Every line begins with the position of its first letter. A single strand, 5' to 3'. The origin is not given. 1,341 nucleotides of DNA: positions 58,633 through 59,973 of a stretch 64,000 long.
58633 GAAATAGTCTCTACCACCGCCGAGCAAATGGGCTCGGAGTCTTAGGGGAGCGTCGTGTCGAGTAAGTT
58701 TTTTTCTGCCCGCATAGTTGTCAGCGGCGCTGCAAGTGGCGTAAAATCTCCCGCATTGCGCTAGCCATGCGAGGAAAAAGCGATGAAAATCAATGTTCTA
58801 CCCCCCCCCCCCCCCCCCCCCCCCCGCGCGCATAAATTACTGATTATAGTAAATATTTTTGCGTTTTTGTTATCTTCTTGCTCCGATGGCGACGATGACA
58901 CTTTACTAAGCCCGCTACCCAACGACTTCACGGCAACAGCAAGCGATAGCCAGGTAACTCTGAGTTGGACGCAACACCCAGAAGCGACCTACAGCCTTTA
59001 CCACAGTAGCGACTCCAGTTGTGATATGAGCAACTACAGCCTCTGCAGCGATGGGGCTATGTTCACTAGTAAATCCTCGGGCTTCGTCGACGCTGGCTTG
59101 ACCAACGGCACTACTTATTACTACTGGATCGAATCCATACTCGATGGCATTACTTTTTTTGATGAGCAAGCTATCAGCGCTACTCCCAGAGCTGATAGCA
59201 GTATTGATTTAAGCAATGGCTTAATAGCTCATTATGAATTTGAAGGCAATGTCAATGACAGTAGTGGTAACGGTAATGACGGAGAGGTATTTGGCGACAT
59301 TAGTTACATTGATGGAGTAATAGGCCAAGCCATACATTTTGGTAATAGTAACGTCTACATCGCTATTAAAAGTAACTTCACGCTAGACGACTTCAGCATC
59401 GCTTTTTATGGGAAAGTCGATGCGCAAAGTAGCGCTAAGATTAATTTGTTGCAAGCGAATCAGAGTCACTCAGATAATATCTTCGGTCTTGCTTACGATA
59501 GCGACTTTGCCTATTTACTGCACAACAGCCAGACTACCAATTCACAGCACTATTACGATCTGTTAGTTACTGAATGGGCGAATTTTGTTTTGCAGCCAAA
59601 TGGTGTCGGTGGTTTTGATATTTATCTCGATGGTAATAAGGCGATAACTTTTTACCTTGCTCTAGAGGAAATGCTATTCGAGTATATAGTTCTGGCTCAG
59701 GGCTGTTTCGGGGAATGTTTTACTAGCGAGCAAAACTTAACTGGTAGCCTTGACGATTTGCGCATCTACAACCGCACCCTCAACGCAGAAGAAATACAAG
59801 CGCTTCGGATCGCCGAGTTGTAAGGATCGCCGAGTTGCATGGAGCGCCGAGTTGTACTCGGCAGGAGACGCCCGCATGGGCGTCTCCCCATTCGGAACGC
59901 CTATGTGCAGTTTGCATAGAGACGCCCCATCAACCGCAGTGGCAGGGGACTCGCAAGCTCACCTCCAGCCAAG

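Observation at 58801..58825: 25-nt poly-C tract in-frame within the signal peptide of a lipoprotein gene: candidate slipped-strand phase-variation switch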

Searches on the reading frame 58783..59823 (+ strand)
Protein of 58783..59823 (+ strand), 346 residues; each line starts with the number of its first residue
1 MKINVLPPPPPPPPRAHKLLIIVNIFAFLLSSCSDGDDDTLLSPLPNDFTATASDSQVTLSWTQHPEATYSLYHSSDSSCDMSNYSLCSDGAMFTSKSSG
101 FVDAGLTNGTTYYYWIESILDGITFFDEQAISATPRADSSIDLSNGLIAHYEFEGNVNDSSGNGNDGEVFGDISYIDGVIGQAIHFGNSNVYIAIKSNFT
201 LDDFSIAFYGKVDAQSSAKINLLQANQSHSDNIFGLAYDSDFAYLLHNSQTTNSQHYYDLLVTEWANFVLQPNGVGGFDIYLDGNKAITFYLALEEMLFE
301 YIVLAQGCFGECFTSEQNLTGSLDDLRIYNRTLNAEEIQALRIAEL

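Call 5: search_protein_families(library=pfam, proteins=[window:58783-59823:+], max_evalue=0.01)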
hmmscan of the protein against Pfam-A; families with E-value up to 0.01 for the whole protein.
window:58783-59823:+ (346 aa): 2 families
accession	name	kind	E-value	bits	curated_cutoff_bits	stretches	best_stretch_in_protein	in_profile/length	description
PF13385.13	Laminin_G_3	-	3.2e-11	44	27.6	1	189-339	5-151/151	Concanavalin A-like lectin/glucanases superfamily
PF00354.24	Pentaxin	-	0.00037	20.7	25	1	192-341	15-166/194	Pentaxin family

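Call 6: find_homologous_proteins(query=window:58783-59823:+)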
Query window:58783-59823:+ (346 aa): 110 proteins with E <= 0.001 among 5089 candidates.
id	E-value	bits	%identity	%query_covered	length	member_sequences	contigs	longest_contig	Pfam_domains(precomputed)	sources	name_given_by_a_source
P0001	7.0e-219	744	97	100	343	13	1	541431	PF07953.21,PF13385.14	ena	-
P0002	1.3e-156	539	54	58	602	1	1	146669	PF00354.25,PF13385.14,PF27224.1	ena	-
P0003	7.6e-102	359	57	87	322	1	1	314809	PF07953.21,PF00354.25,PF13385.14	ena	-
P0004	5.9e-61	225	55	54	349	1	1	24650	PF22352.3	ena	-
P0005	3.1e-58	216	41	87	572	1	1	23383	PF22352.3,PF13385.14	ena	-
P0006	5.5e-52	195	56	45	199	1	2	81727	-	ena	-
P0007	1.9e-43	167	51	26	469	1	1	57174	PF07603.18,PF00041.28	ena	-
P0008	2.7e-34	137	63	29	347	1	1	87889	PF22352.3,PF24681.2,PF13415.13,PF25852.1,PF01344.32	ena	-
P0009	5.4e-32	130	29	59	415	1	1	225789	PF00059.28,PF07953.21,PF13385.14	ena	-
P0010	5.3e-26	110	61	26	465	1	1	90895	PF07603.18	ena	-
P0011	1.5e-23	102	29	58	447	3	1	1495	PF07953.21,PF00354.25,PF13385.14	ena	-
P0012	3.7e-22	97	47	38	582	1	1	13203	PF21027.4,PF22352.3,PF17963.8,PF07603.18,PF00028.24,PF18911.7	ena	-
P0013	4.8e-22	97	64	16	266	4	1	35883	PF07953.21,PF00354.25,PF13385.14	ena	-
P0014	1.2e-21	96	32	84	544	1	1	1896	PF02412.24,PF22352.3,PF13385.14,PF18884.6,PF18911.7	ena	-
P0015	3.2e-21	94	47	34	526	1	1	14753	PF07495.20,PF21027.4,PF22352.3,PF00801.27,PF17963.8,PF17892.8,PF07603.18,PF02010.22,PF18911.7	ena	-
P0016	1.1e-20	92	33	58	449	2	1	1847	PF13385.14,PF02973.23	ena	-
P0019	6.4e-20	90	28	67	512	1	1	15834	PF07953.21,PF13385.14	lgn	-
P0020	2.2e-19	88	36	58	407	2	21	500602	PF00354.25,PF13385.14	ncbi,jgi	jgi:hypothetical protein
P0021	1.0e-18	86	35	64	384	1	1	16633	PF22352.3,PF13385.14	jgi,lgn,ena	-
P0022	1.1e-18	86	33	61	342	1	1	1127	PF13385.14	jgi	-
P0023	3.1e-18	84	33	23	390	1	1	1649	PF01108.24,PF25832.1,PF10342.16,PF08305.18,PF25833.1,PF00041.28,PF16656.12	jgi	jgi:fibronectin type 3 domain-containing protein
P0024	4.5e-18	84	35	62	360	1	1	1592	PF22352.3,PF13385.14,PF18911.7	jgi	-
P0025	5.8e-18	83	33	64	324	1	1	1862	PF22352.3,PF13385.14,PF18911.7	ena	-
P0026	1.5e-17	82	35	62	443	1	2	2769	PF00354.25,PF13385.14,PF16403.12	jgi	jgi:hypothetical protein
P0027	4.1e-17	81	27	63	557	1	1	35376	PF13385.14,PF02973.23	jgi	jgi:hypothetical protein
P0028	4.9e-16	77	30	68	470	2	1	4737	PF13385.14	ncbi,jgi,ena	-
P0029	7.7e-16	76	30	62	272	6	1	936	PF13385.14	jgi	-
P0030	3.2e-15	74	30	64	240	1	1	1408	PF13385.14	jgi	-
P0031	7.2e-15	73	31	65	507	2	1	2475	PF22352.3,PF00801.27,PF17963.8,PF13385.14,PF18911.7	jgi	-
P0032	2.7e-14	71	31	57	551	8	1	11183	PF13385.14,PF00041.28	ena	-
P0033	3.8e-14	71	26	59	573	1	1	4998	PF22925.4,PF13385.14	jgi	jgi:hypothetical protein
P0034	5.4e-14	70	31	58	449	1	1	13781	PF07953.21,PF13385.14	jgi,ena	-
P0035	7.0e-14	70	33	58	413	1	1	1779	PF07953.21,PF13385.14,PF07603.18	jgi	-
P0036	1.2e-13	69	32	58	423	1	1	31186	PF13385.14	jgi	jgi:hypothetical protein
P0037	1.3e-13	69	32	58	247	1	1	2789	PF13385.14,PF02210.32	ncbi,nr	ncbi:MAG: LamG domain-containing protein, partial [Campylobacterales bacterium]|nr:LamG domain-conta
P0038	1.3e-13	69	32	58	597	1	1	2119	PF07953.21,PF13385.14,PF07603.18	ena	-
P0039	2.0e-13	69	31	58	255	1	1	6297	PF13385.14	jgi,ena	-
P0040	2.5e-13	68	32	59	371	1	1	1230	PF13385.14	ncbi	-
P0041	5.5e-13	67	33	58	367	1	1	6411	PF13385.14,PF07603.18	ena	-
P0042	6.9e-13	67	31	58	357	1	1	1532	PF13385.14,PF07603.18,PF02973.23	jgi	-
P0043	8.5e-13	66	47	15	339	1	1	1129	PF13385.14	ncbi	-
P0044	1.0e-12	66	31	58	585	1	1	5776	PF22820.3,PF13385.14,PF17936.8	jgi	jgi:phage protein U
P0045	1.5e-12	66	32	59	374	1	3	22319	PF13385.14,PF02210.32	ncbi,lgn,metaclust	metaclust:status=active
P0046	2.1e-12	65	31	60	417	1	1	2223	PF13385.14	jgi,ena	-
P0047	2.2e-12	65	30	64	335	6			PF07953.21,PF13385.14,PF02210.32,PF07833.17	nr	nr:LamG-like jellyroll fold domain-containing protein [Pelotomaculum terephthalicicum]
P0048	2.7e-12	65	26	59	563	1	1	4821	PF22925.4,PF07953.21,PF13385.14,PF02973.23,PF02210.32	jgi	jgi:hypothetical protein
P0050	5.9e-12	64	29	61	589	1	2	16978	PF00354.25,PF13385.14,PF18962.8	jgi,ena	jgi:hypothetical protein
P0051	7.2e-12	63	30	62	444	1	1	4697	PF13385.14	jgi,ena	-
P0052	7.8e-12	63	31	58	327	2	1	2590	PF07953.21,PF13385.14,PF02973.23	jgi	jgi:hypothetical protein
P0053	7.9e-12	63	32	62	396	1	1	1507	PF13385.14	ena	-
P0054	9.7e-12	63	33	66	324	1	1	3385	PF13385.14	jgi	jgi:hypothetical protein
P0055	1.1e-11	63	32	58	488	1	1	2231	PF07953.21,PF13385.14,PF02973.23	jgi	-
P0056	1.3e-11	63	26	94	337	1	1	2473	PF13385.14,PF00041.28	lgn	-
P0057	4.2e-11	61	25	93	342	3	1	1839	PF13385.14,PF00041.28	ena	-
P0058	2.7e-10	58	29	58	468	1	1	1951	PF22352.3,PF13385.14,PF18911.7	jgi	jgi:hypothetical protein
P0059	5.2e-10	57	32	60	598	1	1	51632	PF07953.21,PF00354.25,PF13385.14,PF18962.8,PF02973.23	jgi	jgi:Concanavalin A-like lectin/glucanases superfamily/Secretion system C-terminal sorting domain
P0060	6.6e-10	57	27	62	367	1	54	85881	PF13385.14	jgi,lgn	jgi:hypothetical protein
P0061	8.7e-10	57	28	58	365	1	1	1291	PF02412.24,PF13385.14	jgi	-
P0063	1.3e-9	56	26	58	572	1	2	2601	PF13385.14,PF18962.8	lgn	-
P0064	2.7e-9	55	34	26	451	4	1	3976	PF07603.18,PF00041.28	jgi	jgi:fibronectin type 3 domain-containing protein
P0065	1.4e-8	53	27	58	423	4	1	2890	PF13585.13,PF07953.21,PF13385.14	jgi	jgi:gliding motility-associated-like protein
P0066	1.9e-8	52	29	57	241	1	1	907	PF13385.14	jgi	jgi:hypothetical protein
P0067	3.9e-8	51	31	58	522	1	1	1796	PF07953.21,PF13385.14,PF02210.32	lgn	-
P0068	4.1e-8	51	27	58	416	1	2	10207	PF13585.13,PF13385.14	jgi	jgi:gliding motility-associated-like protein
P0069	9.2e-8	50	27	61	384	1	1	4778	PF13385.14,PF07833.17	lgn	-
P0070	2.0e-7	49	26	58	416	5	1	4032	PF13585.13,PF07953.21,PF13385.14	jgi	jgi:gliding motility-associated-like protein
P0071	5.2e-7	47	31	60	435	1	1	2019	PF13385.14,PF07833.17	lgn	-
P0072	6.2e-7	47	28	58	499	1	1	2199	PF13385.14,PF02973.23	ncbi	-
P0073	7.9e-7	47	31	57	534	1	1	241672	PF00801.27,PF00354.25,PF13385.14,PF18911.7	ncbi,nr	ncbi:PKD domain-containing protein [candidate division WOR-3 bacterium]|nr:PKD domain-containing pro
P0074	1.0e-6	46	27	58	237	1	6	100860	PF13385.14,PF02210.32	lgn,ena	-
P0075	1.2e-6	46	29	60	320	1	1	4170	PF07953.21,PF13385.14,PF18962.8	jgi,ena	jgi:hypothetical protein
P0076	1.3e-6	46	39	19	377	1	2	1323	PF13385.14,PF18962.8,PF02973.23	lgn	-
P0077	1.6e-6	46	28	59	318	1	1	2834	PF13385.14,PF18962.8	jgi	jgi:hypothetical protein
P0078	3.2e-6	45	25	58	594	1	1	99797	PF07953.21,PF00354.25,PF13385.14,PF18962.8,PF02973.23,PF02210.32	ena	-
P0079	3.8e-6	45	28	57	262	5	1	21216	PF13385.14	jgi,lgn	-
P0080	3.9e-6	45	26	58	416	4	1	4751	PF13585.13,PF07953.21,PF13385.14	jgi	jgi:gliding motility-associated-like protein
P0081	4.2e-6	44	31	69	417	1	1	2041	PF13385.14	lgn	-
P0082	4.8e-6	44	57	7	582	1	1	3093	PF13385.14,PF18962.8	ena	-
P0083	5.1e-6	44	28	61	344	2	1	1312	PF13385.14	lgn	-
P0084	7.5e-6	44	27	59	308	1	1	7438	PF13385.14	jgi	jgi:hypothetical protein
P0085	8.6e-6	43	28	59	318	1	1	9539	PF13385.14,PF18962.8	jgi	jgi:hypothetical protein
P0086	8.7e-6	43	25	62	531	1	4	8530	PF07953.21,PF13385.14,PF02973.23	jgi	jgi:hypothetical protein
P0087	1.0e-5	43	27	58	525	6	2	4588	PF13385.14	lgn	-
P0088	1.3e-5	43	26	28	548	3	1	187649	PF25523.2,PF06486.17,PF25832.1,PF17957.8,PF13750.13,PF18370.8,PF25833.1,PF26196.1,PF00041.28,PF19077.7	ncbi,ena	-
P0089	1.3e-5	43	32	21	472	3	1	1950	PF01108.24,PF25059.2,PF25832.1,PF25788.3,PF24489.2,PF25833.1,PF25814.2,PF00041.28,PF10179.16,PF16656.12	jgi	jgi:predicted phage tail protein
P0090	1.5e-5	43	29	58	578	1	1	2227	PF13385.14,PF18962.8,PF02973.23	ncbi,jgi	jgi:hypothetical protein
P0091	1.5e-5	43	25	58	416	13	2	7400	PF13585.13,PF07953.21,PF13385.14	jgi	jgi:gliding motility-associated-like protein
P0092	1.6e-5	43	30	58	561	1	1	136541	PF13585.13,PF13385.14,PF18962.8,PF13860.13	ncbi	ncbi:MAG: LamG-like jellyroll fold domain-containing protein [bacterium]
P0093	1.7e-5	42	26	56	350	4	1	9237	PF13385.14,PF18962.8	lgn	-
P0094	2.5e-5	42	27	58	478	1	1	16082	PF07691.18,PF13385.14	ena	-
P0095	3.1e-5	42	28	70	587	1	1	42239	PF07953.21,PF00354.25,PF13385.14,PF18962.8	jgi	-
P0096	3.5e-5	41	25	57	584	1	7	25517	PF13385.14,PF18962.8,PF02973.23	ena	-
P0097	3.9e-5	41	29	58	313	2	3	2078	PF13385.14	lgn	-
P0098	4.3e-5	41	28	59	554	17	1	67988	PF00801.27,PF13385.14,PF18911.7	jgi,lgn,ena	-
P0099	5.1e-5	41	25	58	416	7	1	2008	PF13585.13,PF07953.21,PF13385.14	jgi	jgi:gliding motility-associated-like protein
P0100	5.2e-5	41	38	17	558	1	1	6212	PF13385.14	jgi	jgi:hypothetical protein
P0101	5.4e-5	41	26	58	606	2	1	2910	PF13385.14,PF18962.8,PF02973.23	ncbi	-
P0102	8.4e-5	40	28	59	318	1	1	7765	PF13385.14,PF18962.8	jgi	jgi:hypothetical protein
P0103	1.2e-4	40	30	66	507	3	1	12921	PF09603.16,PF26696.1,PF13385.14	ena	-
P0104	1.5e-4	39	28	58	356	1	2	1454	PF13385.14,PF02210.32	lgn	-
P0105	1.7e-4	39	54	7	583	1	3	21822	PF07953.21,PF00354.25,PF13385.14,PF18962.8,PF02973.23,PF02210.32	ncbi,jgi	jgi:hypothetical protein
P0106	2.4e-4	39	27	59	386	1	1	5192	PF13385.14,PF18962.8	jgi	jgi:hypothetical protein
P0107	3.7e-4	38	32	21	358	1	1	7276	PF01108.24,PF25059.2,PF24421.2,PF24489.2,PF25814.2,PF24684.2,PF21910.3,PF01436.28,PF00041.28,PF08450.19,PF10179.16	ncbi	-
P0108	7.8e-4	37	36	12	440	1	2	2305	PF13385.14,PF18962.8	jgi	jgi:hypothetical protein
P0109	8.7e-4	37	26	57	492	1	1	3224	PF13385.14,PF18962.8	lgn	-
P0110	9.3e-4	37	26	57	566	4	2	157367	PF02369.23,PF13385.14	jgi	jgi:hypothetical protein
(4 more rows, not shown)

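Call 8: list_cluster_members(proteins=[P0001, window:58783-59823:+])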
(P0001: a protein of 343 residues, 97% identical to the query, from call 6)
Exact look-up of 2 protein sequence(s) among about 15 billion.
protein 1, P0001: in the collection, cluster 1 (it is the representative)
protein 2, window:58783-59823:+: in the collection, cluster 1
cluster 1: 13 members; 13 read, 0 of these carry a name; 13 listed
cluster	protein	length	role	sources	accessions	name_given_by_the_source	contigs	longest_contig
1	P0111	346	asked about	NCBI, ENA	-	-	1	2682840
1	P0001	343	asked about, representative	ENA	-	-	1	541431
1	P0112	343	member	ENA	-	-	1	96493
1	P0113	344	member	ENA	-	-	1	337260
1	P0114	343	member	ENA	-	-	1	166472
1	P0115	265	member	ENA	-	-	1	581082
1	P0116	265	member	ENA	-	-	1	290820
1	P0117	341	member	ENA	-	-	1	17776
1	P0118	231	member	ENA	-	-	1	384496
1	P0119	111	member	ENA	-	-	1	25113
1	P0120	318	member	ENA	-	-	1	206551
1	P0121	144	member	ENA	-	-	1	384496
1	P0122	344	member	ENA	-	-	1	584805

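Call 11: find_encoding_contigs(protein=P0001, flank=3000, max_places=3)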
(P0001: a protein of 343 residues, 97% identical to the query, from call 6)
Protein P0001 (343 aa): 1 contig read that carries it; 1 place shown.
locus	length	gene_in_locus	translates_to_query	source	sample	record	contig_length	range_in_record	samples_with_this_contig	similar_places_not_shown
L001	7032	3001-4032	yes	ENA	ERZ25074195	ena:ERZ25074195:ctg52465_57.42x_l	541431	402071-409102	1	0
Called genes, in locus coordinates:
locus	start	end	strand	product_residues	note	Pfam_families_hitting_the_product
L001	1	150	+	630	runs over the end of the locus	PF23357:DUF7088, PF09822:ABC_transp_aux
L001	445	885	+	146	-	PF00816:Histone_HNS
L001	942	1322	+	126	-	PF06155:GBBH-like_N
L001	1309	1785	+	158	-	PF02391:MoaE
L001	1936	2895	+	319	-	PF00154:RecA_N, PF08423:Rad51, PF06745:ATPase (faint), PF01637:ATPase_2 (weak), PF27531:MT3502_N (weak), PF21096:RecA_C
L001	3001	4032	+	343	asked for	PF07953:Toxin_R_bind_N (weak), PF13385:Laminin_G_3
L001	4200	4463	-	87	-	PF03658:Ub-RnfH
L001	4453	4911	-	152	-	PF03364:Polyketide_cyc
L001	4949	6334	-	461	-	PF00091:Tubulin, PF12327:FtsZ_C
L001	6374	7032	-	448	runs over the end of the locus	PF02491:SHS2_FTSA, PF06723:MreB_Mbl (weak), PF11104:PilM_2, PF14450:FtsA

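Call 12: find_encoding_contigs(protein=P0117, flank=3000, max_places=3)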
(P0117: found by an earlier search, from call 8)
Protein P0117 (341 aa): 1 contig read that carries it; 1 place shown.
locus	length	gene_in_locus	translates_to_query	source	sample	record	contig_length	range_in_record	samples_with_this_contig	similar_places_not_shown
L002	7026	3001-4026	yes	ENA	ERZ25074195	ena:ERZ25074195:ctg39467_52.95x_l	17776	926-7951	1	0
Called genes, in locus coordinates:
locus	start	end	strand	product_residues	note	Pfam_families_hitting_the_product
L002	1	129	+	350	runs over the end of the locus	?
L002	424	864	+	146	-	PF00816:Histone_HNS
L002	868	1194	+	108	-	PF06155:GBBH-like_N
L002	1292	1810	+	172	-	PF02391:MoaE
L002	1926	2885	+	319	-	PF00154:RecA_N, PF08423:Rad51, PF06745:ATPase (faint), PF01637:ATPase_2 (weak), PF27531:MT3502_N (weak), PF21096:RecA_C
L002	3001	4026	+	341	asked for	PF07953:Toxin_R_bind_N (weak), PF13385:Laminin_G_3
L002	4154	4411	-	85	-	PF03658:Ub-RnfH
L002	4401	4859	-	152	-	PF03364:Polyketide_cyc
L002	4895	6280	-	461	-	PF00091:Tubulin, PF12327:FtsZ_C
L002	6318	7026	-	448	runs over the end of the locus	PF02491:SHS2_FTSA, PF06723:MreB_Mbl (weak), PF11104:PilM_2, PF14450:FtsA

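Call 13: find_encoding_contigs(protein=P0118, flank=3000, max_places=3)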
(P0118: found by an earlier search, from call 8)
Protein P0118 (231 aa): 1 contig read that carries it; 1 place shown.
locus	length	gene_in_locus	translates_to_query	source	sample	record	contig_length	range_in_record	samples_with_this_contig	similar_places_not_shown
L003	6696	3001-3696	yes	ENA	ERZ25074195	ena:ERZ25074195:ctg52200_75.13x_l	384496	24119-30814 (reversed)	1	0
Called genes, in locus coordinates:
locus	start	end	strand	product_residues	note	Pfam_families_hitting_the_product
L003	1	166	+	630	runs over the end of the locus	PF23357:DUF7088, PF09822:ABC_transp_aux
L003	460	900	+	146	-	PF00816:Histone_HNS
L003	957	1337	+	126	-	PF06155:GBBH-like_N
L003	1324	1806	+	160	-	PF02391:MoaE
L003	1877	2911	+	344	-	PF00154:RecA_N, PF08423:Rad51, PF06745:ATPase (faint), PF27531:MT3502_N (weak), PF01637:ATPase_2 (weak), PF21096:RecA_C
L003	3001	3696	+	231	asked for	-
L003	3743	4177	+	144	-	PF13385:Laminin_G_3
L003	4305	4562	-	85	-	PF03658:Ub-RnfH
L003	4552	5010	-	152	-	PF03364:Polyketide_cyc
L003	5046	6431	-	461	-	PF00091:Tubulin, PF12327:FtsZ_C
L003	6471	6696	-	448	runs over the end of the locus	PF02491:SHS2_FTSA, PF06723:MreB_Mbl (weak), PF11104:PilM_2, PF14450:FtsA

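Call 14: find_encoding_contigs(protein=P0112, flank=3000, max_places=3)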
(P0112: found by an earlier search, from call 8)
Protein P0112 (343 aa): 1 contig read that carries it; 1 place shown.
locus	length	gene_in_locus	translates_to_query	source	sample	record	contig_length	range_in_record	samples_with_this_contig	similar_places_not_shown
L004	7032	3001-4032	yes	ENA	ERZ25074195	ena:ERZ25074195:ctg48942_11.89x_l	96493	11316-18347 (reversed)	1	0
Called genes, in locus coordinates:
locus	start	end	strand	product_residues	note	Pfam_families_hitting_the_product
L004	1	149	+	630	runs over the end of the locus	PF23357:DUF7088, PF09822:ABC_transp_aux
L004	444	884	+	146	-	PF00816:Histone_HNS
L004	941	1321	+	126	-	PF06155:GBBH-like_N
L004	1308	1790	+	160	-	PF02391:MoaE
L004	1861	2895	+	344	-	PF00154:RecA_N, PF08423:Rad51, PF06745:ATPase (faint), PF27531:MT3502_N (weak), PF01637:ATPase_2 (weak), PF21096:RecA_C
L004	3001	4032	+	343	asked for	PF07953:Toxin_R_bind_N (weak), PF13385:Laminin_G_3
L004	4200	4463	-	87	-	PF03658:Ub-RnfH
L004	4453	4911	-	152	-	PF03364:Polyketide_cyc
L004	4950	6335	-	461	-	PF00091:Tubulin, PF12327:FtsZ_C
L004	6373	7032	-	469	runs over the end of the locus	PF02491:SHS2_FTSA, PF06723:MreB_Mbl (weak), PF11104:PilM_2, PF14450:FtsA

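Call 15: find_encoding_contigs(protein=P0113, flank=3000, max_places=3)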
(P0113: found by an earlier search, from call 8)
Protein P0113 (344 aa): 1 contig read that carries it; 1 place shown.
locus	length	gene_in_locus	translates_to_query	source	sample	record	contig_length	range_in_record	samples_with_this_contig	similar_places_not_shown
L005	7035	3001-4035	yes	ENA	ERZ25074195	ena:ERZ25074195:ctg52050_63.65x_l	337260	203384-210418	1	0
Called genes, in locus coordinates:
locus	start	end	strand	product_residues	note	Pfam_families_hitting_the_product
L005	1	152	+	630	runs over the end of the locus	PF23357:DUF7088, PF09822:ABC_transp_aux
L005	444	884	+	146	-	PF00816:Histone_HNS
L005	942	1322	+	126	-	PF06155:GBBH-like_N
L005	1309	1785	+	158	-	PF02391:MoaE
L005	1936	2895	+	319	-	PF00154:RecA_N, PF08423:Rad51, PF06745:ATPase (faint), PF01637:ATPase_2 (weak), PF27531:MT3502_N (weak), PF21096:RecA_C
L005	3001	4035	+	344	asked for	PF07953:Toxin_R_bind_N (weak), PF13385:Laminin_G_3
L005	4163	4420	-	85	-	PF03658:Ub-RnfH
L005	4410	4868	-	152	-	PF03364:Polyketide_cyc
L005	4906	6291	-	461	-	PF00091:Tubulin, PF12327:FtsZ_C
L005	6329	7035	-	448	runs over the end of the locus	PF02491:SHS2_FTSA, PF06723:MreB_Mbl (weak), PF11104:PilM_2, PF14450:FtsA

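Call 16: find_encoding_contigs(protein=P0114, flank=3000, max_places=3)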
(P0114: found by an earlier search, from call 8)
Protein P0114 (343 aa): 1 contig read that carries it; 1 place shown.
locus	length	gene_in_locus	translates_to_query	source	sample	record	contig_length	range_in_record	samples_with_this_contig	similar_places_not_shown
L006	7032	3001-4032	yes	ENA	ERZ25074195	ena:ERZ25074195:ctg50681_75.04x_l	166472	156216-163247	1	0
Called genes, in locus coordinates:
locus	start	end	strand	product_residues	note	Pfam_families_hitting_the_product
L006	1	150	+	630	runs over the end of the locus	PF23357:DUF7088, PF09822:ABC_transp_aux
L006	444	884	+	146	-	PF00816:Histone_HNS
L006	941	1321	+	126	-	PF06155:GBBH-like_N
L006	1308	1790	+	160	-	PF02391:MoaE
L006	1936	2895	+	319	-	PF00154:RecA_N, PF08423:Rad51, PF06745:ATPase (faint), PF01637:ATPase_2 (weak), PF27531:MT3502_N (weak), PF21096:RecA_C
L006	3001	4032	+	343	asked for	PF07953:Toxin_R_bind_N (weak), PF13385:Laminin_G_3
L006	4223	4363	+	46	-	-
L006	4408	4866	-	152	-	PF03364:Polyketide_cyc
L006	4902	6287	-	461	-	PF00091:Tubulin, PF12327:FtsZ_C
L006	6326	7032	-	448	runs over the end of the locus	PF02491:SHS2_FTSA, PF06723:MreB_Mbl (weak), PF11104:PilM_2, PF14450:FtsA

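Call 17: find_encoding_contigs(protein=P0115, flank=3000, max_places=3)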
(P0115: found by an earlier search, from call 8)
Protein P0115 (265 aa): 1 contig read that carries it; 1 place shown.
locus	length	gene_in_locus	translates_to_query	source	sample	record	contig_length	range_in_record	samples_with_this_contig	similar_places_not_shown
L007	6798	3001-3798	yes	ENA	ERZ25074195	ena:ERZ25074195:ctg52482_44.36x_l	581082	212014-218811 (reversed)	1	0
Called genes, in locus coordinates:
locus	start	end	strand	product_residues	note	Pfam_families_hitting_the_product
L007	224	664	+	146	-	PF00816:Histone_HNS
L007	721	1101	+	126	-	PF06155:GBBH-like_N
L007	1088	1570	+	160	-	PF02391:MoaE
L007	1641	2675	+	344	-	PF00154:RecA_N, PF08423:Rad51, PF06745:ATPase (faint), PF27531:MT3502_N (weak), PF01637:ATPase_2 (weak), PF21096:RecA_C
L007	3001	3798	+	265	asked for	PF07953:Toxin_R_bind_N (weak), PF13385:Laminin_G_3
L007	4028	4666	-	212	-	-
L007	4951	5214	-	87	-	PF03658:Ub-RnfH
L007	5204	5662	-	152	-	PF03364:Polyketide_cyc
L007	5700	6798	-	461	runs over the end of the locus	PF00091:Tubulin, PF12327:FtsZ_C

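Call 18: find_encoding_contigs(protein=P0116, flank=3000, max_places=3)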
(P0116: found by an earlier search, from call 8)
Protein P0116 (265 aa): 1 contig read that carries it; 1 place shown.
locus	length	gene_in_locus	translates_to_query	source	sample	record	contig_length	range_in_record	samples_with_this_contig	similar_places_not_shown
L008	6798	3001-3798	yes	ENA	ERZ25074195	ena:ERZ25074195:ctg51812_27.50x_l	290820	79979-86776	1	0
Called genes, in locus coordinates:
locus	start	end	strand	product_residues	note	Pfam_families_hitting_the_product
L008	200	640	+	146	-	PF00816:Histone_HNS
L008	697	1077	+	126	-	PF06155:GBBH-like_N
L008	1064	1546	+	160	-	PF02391:MoaE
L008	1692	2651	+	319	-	PF00154:RecA_N, PF08423:Rad51, PF06745:ATPase (faint), PF01637:ATPase_2 (weak), PF27531:MT3502_N (weak), PF21096:RecA_C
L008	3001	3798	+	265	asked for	PF07953:Toxin_R_bind_N (weak), PF13385:Laminin_G_3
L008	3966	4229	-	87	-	PF03658:Ub-RnfH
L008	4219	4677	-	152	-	PF03364:Polyketide_cyc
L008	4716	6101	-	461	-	PF00091:Tubulin, PF12327:FtsZ_C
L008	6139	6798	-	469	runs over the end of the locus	PF02491:SHS2_FTSA, PF06723:MreB_Mbl (weak), PF11104:PilM_2, PF14450:FtsA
